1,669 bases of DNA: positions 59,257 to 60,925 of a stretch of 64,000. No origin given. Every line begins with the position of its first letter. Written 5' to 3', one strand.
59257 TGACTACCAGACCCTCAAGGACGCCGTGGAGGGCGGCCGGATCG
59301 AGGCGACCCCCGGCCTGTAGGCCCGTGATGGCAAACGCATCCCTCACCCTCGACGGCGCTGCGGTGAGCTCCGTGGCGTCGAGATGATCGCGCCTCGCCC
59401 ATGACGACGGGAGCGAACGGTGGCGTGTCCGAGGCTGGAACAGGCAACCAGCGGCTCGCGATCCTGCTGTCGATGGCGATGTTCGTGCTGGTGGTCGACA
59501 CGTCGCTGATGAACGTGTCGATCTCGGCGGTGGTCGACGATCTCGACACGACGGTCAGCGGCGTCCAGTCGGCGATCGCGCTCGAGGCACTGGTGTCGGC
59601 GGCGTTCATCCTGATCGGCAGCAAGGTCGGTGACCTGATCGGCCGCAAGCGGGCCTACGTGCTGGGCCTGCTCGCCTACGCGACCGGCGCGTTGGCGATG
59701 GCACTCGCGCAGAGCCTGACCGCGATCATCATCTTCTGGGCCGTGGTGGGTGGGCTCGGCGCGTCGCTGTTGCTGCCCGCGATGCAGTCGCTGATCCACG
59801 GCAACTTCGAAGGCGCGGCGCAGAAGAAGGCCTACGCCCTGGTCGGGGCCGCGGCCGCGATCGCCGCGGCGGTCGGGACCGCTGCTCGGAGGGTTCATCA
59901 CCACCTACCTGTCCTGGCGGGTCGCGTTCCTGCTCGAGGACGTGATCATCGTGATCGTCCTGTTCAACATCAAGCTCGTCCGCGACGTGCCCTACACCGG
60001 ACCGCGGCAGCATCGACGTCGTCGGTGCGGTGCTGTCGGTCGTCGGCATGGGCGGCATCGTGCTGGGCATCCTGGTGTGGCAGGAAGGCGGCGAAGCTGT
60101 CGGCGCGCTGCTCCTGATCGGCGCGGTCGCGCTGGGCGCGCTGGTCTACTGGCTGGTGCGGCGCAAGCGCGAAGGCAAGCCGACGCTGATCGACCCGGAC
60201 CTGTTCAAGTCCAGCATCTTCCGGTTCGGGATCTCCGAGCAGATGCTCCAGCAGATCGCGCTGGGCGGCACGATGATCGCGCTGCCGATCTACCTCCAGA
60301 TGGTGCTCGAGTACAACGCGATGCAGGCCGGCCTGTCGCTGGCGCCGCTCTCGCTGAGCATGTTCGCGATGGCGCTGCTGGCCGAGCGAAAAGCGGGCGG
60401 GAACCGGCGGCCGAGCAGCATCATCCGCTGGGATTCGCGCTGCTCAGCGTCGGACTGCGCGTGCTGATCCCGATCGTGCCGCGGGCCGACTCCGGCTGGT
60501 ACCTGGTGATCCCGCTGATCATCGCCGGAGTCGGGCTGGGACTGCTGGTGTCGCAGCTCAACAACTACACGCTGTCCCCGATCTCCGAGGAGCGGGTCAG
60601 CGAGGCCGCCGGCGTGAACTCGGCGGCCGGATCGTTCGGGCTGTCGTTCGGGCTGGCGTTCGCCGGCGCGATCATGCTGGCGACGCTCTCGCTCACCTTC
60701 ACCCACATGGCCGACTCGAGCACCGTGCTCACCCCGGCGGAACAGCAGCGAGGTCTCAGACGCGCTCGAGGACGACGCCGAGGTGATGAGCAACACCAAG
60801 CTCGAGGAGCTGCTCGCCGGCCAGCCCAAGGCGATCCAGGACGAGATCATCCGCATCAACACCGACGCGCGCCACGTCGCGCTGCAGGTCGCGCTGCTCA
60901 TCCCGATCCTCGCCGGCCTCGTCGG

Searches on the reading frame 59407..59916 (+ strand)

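Call 62: search_protein_families(library=pfam, max_evalue=0.001, proteins=[window:59407-59916:+])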
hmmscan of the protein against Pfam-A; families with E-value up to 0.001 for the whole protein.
window:59407-59916:+ (170 aa): 1 family
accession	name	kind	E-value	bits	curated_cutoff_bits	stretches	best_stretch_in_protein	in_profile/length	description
PF07690.21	MFS_1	-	1.2e-18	67.6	33.4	1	21-159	1-139/347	Major Facilitator Superfamily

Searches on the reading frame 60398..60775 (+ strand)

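Call 62: search_protein_families(library=pfam, max_evalue=0.001, proteins=[window:60398-60775:+])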
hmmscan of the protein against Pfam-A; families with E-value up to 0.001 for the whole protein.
window:60398-60775:+ (126 aa): 1 family
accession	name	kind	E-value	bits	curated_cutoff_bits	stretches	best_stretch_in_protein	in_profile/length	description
PF07690.21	MFS_1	-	0.00066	19.1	33.4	1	12-93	68-145/347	Major Facilitator Superfamily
